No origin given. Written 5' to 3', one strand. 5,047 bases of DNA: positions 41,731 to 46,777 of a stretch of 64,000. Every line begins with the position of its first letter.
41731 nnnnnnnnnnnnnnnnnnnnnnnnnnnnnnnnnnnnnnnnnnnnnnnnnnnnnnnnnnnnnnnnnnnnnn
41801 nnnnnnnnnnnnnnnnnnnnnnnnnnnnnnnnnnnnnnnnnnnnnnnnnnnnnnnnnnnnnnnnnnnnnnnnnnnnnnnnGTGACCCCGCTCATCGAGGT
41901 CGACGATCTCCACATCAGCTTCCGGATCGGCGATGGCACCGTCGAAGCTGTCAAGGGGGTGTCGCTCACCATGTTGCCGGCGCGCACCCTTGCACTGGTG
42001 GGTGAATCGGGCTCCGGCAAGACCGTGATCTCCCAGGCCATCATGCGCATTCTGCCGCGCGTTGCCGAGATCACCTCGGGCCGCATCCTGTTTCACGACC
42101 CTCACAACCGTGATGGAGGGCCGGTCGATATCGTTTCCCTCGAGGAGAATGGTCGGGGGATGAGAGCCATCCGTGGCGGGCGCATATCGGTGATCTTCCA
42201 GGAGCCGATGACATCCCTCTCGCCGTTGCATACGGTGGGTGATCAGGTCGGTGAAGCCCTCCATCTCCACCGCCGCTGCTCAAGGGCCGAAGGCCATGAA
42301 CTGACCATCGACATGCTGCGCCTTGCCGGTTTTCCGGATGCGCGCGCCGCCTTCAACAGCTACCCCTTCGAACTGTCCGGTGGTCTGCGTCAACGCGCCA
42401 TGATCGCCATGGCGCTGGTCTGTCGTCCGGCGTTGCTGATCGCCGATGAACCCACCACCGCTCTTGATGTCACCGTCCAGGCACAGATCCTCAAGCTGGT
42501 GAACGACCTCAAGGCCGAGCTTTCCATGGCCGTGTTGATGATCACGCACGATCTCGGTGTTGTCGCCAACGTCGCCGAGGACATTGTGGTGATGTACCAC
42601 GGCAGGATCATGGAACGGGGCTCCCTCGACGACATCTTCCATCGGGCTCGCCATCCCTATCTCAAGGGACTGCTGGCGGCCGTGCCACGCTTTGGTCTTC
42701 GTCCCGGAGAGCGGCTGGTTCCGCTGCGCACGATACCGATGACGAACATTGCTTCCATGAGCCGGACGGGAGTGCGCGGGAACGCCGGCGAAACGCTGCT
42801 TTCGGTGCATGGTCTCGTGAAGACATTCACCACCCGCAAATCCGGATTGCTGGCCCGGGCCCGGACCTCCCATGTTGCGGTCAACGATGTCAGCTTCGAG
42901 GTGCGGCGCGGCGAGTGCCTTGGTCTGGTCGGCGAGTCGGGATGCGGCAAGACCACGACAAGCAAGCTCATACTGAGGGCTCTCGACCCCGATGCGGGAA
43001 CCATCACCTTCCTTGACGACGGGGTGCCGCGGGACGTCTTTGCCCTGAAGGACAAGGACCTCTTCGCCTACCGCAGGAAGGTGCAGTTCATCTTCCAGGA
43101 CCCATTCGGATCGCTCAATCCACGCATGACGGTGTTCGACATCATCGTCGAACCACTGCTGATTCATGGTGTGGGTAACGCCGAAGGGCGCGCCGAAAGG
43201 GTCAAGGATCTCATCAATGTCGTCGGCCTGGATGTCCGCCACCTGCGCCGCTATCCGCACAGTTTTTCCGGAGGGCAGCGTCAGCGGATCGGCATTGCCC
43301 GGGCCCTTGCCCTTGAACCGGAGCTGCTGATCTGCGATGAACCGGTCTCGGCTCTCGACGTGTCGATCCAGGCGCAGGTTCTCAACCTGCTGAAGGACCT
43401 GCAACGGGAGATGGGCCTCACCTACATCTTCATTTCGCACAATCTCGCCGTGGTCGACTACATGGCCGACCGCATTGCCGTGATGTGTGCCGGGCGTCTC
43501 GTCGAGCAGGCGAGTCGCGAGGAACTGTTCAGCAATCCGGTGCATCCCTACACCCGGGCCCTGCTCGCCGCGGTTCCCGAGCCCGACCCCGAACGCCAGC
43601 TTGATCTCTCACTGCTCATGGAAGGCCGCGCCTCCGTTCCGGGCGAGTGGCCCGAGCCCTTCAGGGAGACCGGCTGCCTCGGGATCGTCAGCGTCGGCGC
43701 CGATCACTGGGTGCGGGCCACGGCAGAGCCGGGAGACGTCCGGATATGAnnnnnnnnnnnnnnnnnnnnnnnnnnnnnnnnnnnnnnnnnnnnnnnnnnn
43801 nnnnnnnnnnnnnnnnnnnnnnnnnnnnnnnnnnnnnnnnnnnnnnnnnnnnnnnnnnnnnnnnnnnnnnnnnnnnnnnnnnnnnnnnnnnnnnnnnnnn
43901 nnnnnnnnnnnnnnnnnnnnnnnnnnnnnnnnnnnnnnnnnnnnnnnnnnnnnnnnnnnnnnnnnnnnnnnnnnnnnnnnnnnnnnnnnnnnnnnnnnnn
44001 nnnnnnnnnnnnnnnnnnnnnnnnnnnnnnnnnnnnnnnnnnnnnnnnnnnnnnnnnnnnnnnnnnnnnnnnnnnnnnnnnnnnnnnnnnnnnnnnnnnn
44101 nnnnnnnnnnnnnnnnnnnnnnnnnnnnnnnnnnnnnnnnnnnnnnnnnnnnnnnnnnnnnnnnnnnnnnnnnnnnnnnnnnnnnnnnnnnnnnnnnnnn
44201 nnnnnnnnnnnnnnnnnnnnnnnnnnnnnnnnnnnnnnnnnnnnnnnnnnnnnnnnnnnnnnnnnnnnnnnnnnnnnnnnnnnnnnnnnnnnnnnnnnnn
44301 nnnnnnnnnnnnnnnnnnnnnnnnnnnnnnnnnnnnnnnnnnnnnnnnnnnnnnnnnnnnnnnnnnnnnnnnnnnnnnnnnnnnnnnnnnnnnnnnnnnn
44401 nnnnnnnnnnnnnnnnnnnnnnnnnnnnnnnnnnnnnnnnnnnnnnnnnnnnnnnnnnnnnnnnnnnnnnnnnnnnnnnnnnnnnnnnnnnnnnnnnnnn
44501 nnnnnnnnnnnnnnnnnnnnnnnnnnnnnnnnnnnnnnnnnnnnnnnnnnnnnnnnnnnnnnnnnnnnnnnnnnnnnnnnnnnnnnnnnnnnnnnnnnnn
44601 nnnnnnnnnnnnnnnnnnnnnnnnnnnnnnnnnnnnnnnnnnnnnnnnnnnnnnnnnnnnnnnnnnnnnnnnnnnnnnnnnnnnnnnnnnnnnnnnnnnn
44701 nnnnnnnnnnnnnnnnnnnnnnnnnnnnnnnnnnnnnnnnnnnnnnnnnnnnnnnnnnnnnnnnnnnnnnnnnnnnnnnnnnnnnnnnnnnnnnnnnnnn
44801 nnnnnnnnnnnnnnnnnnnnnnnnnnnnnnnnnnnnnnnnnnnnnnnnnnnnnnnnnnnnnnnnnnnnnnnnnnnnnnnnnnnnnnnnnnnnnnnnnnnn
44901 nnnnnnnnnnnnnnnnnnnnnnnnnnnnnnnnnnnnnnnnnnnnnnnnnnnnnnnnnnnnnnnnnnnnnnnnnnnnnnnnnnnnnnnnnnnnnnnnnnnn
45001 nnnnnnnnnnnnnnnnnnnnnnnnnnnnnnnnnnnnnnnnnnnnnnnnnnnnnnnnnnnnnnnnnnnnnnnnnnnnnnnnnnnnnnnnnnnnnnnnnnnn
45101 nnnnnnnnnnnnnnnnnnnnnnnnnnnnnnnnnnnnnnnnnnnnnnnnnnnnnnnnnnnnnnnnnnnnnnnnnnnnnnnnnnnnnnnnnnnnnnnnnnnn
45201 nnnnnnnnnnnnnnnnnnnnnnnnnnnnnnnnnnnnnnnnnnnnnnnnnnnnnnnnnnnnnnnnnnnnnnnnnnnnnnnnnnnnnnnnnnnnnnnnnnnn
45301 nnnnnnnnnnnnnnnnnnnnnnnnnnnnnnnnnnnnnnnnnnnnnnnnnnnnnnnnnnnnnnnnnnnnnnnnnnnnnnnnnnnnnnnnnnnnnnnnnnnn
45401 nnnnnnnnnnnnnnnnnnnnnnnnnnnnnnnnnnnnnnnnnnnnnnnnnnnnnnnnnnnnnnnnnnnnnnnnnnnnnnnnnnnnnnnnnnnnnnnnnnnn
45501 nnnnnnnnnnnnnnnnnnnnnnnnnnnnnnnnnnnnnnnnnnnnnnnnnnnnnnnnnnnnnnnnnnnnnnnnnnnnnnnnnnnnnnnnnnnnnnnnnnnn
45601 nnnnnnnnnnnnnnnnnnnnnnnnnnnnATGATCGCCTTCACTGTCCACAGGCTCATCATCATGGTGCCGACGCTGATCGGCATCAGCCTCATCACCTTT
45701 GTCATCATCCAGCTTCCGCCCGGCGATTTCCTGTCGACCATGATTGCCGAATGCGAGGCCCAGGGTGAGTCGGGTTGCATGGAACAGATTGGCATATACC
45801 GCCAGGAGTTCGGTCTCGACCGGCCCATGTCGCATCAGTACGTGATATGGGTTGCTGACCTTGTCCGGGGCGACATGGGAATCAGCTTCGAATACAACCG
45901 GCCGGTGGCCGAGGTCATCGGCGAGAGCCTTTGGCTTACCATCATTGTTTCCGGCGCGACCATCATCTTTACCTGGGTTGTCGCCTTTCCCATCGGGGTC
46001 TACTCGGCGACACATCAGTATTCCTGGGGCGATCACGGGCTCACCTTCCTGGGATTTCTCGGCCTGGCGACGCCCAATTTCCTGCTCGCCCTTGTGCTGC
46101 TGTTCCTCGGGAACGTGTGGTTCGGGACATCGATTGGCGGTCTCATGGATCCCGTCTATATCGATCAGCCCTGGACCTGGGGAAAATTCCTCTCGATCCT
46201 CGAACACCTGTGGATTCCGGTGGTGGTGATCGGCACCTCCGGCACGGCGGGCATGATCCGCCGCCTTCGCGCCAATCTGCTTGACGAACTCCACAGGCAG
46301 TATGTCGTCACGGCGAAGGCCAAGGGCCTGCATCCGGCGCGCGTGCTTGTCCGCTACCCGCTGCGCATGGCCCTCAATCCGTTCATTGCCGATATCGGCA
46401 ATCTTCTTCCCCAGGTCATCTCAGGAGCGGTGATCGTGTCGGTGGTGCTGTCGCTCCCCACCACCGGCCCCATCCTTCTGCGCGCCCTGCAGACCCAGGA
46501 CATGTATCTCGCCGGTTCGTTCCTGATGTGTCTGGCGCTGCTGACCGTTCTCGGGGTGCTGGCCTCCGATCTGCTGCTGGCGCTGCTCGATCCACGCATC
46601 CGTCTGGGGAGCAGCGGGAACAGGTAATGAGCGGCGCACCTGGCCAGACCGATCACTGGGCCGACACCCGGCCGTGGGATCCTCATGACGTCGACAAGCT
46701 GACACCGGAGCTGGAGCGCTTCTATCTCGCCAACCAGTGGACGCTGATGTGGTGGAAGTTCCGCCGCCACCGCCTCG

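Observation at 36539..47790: Ten-gene overlapping operon joining glycosyltransferases, a phosphatase and a deacetylase to a YejABEF-type peptide importer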

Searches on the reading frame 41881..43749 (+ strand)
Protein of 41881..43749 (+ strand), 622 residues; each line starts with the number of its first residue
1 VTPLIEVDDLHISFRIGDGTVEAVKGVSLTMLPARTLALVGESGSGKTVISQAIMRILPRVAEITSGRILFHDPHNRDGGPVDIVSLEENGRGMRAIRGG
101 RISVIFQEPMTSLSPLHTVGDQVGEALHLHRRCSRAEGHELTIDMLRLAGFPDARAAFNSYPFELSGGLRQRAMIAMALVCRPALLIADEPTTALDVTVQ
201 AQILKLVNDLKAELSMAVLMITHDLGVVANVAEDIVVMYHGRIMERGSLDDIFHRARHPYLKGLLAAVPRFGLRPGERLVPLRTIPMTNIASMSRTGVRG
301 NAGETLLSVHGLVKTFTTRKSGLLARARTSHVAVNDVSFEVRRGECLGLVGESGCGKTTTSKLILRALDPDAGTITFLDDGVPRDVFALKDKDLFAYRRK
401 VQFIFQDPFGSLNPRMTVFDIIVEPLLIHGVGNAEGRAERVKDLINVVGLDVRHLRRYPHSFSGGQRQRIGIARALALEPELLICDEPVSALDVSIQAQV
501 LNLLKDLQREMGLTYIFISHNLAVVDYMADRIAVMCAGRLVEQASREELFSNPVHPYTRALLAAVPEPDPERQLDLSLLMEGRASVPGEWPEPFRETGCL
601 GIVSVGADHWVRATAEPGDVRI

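Call 3: search_protein_families(library=pfam, proteins=[window:41881-43749:+])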
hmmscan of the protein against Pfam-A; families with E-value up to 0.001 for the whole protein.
window:41881-43749:+ (622 aa): 16 families
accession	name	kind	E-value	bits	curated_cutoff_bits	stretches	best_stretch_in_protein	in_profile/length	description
PF00005.33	ABC_tran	-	1.3e-55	188.2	25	2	334-489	1-136/137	ABC transporter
PF08352.17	oligo_HPY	-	4e-17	62.8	27.1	2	541-573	1-33/65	Oligopeptide/dipeptide transporter, C-terminal region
PF13304.12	AAA_21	-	4.7e-12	47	27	0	457-526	233-304/304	AAA domain, putative AbiEii toxin, Type IV TA system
PF13401.12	AAA_22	-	1.5e-09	38.7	27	0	345-518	6-121/130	AAA domain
PF02463.25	SMC_N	-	1.3e-07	31.7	40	0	36-239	26-212/220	RecF/RecN/SMC N terminal domain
PF13191.12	AAA_16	-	3e-06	28.3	32.6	0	341-371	19-51/167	AAA ATPase domain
PF05621.17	TniB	-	2.3e-05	24.3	22.4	0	477-521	117-163/189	Bacterial TniB protein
PF02367.23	TsaE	-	3.7e-05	24.1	26.6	0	30-66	17-53/128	Threonylcarbamoyl adenosine biosynthesis protein TsaE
PF07728.20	AAA_5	-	4.7e-05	23.9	22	0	349-374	4-29/139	AAA domain (dynein-related subfamily)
PF20720.3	nSTAND3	-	0.00011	22.3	27.2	0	345-411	18-77/155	Novel STAND NTPase 3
PF13245.12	AAA_19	-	0.00013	22.6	25.1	0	31-64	8-41/134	AAA domain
PF00931.28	NB-ARC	-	0.00025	20.8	23.5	0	22-57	6-41/248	NB-ARC domain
PF12775.13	AAA_7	-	0.00029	20.9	25.8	0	35-59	34-58/181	P-loop containing dynein motor region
PF13555.12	AAA_29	-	0.00052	20.1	27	0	29-58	17-46/61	P-loop containing region of AAA domain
PF00004.35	AAA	-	0.00059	20.7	21.2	0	349-369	3-23/131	ATPase family associated with various cellular activities (AAA)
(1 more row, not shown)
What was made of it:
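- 41881..43749 (+): G7, fused double-NBD ATPase of a PepT-family importer. Two ABC_tran domains plus oligo_HPY (call 3).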

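Call 4: search_protein_families(library=ncbifam, proteins=[window:41881-43749:+])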
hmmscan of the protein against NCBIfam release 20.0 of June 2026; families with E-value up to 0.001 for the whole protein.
window:41881-43749:+ (622 aa): 193 families (the best 25 are shown)
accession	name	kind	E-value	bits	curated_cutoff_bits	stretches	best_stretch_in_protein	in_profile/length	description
NF007613.0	PRK10261.1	equivalog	9.3e-187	622.2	1077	1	4-613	12-613/623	glutathione ABC transporter ATP-binding protein GsiA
NF011713.0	PRK15134.1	equivalog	1.3e-173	578.4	834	2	2-525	3-489/529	microcin C ABC transporter ATP-binding protein YejF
NF008453.0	PRK11308.1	subfamily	3.5e-152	506.4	408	2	303-574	9-274/334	dipeptide ABC transporter ATP-binding protein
NF043079.1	MMSYN1_0167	equivalog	1.1e-146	489.9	740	3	90-277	296-482/561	oligopeptide ABC transporter ATP-binding protein OppD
NF007010.1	PRK09473.1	subfamily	2.5e-145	483.1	575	2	4-280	1-265/318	oligopeptide ABC transporter ATP-binding protein OppD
NF011659.0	PRK15079.1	equivalog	2.1e-143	477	540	2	305-584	10-288/334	murein tripeptide/oligopeptide ABC transporter ATP binding protein OppF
NF043078.1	MMSYN1_0168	equivalog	3.3e-136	455.5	800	5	441-573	473-605/649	oligopeptide ABC transporter ATP-binding protein OppF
NF043071.1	DppF_dipep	equivalog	9.4e-135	449.3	660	2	304-575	11-276/331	dipeptide ABC transporter ATP-binding subunit DppF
NF008246.0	PRK11022.1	equivalog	7.4e-134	445.9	541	2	4-280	3-268/326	dipeptide ABC transporter ATP-binding protein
TIGR02770.1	nickel_nikD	equivalog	3.8e-126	419.1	318.7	2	24-267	2-228/230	nickel import ATP-binding protein NikD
NF047576.1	opine_ATP_CntF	equivalog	1.6e-113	378.3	385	2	5-267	3-252/264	staphylopine uptake ABC transporter ATP-binding protein CntF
NF047578.1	opine_ATP_CntD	equivalog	9.3e-113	375.9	380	2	5-267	3-252/266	staphylopine uptake ABC transporter ATP-binding protein CntD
TIGR02769.1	nickel_nikE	equivalog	9.5e-112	372.8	332.55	2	305-573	1-261/265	nickel import ATP-binding protein NikE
NF007739.0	PRK10419.1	subfamily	1.1e-101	339.9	354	2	305-573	2-262/268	nickel ABC transporter ATP-binding protein NikE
NF011692.0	PRK15112.1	equivalog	1.6e-91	306.7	452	2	304-564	3-253/269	putrescine export ABC transporter ATP-binding protein SapF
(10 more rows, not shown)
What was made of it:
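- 41881..43749 (+): GsiA 622 bits and YejF 578 bits, both below cut-off (call 4).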

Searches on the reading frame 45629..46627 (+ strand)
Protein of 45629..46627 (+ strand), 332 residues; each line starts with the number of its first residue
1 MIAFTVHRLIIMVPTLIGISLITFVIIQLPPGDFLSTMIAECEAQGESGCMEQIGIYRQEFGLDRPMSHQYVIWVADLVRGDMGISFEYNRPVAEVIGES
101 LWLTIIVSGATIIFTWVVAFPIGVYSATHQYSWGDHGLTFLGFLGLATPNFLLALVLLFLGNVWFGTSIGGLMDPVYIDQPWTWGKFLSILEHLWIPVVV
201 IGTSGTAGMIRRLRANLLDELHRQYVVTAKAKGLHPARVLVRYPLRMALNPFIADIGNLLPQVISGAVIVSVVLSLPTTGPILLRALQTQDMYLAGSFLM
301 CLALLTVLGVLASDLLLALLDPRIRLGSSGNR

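Call 3: search_protein_families(library=pfam, proteins=[window:45629-46627:+])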
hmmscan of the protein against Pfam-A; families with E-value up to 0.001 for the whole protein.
window:45629-46627:+ (332 aa): 2 families
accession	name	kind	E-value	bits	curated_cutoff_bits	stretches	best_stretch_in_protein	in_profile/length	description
PF00528.27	BPD_transp_1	-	3.3e-29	102.4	26.4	1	120-325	2-183/184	Binding-protein-dependent transport system inner membrane component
PF19300.4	BPD_transp_1_N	-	3.7e-08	34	23.8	1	1-84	1-78/114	Binding-prot-dependent transport system membrane comp, N-term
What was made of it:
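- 45629..46627 (+): G9, permease (OppB/DppB type). BPD_transp_1 plus BPD_transp_1_N (call 3).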

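Call 4: search_protein_families(library=ncbifam, proteins=[window:45629-46627:+])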
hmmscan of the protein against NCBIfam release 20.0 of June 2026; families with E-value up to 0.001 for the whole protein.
window:45629-46627:+ (332 aa): 13 families
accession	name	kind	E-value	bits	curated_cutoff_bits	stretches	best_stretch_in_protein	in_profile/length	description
NF045472.1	Opp4B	equivalog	4.4e-68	229.9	450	1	1-325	1-319/319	oligopeptide ABC transporter permease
NF045470.1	Opp2B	equivalog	5.6e-58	196.5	350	1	8-325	1-300/300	nickel ABC transporter permease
NF045469.1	Opp1B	equivalog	1.5e-51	175.7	380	1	1-325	1-307/307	nickel/cobalt ABC transporter permease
TIGR02789.1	nickel_nikB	equivalog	7.1e-51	173.4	447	1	1-325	1-307/314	nickel ABC transporter permease subunit NikB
NF045471.1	Opp3B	equivalog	2.7e-45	155.1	480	1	1-327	1-305/308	oligopeptide ABC transporter permease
NF007677.0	PRK10352.1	equivalog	1.1e-44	152.8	433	1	1-329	1-311/314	nickel ABC transporter permease subunit NikB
NF008161.0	PRK10914.1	equivalog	5.3e-41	140.9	590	1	1-325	1-336/339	dipeptide ABC transporter permease DppB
NF011661.0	PRK15081.1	equivalog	1.7e-40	139.4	463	1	1-325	1-304/306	glutathione ABC transporter permease GsiC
NF007008.0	PRK09471.1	equivalog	1.1e-33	117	388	1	1-325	1-305/306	oligopeptide ABC transporter permease OppB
NF011712.0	PRK15133.1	subfamily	1.2e-32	113.3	445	2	54-326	86-361/364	microcin C ABC transporter permease YejB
NF011690.0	PRK15110.1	equivalog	8.6e-23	81.3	432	1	68-322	41-311/321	putrescine export ABC transporter permease SapB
NF043081.1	MMSYN1_0165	equivalog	6.4e-22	78.1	350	1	86-326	160-386/388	oligopeptide ABC transporter permease OppB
NF045476.1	Opp4C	equivalog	0.00066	19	350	0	193-312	139-263/278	oligopeptide ABC transporter permease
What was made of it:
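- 45629..46627 (+): Opp4B 230 bits against YejB 113 bits (call 4).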
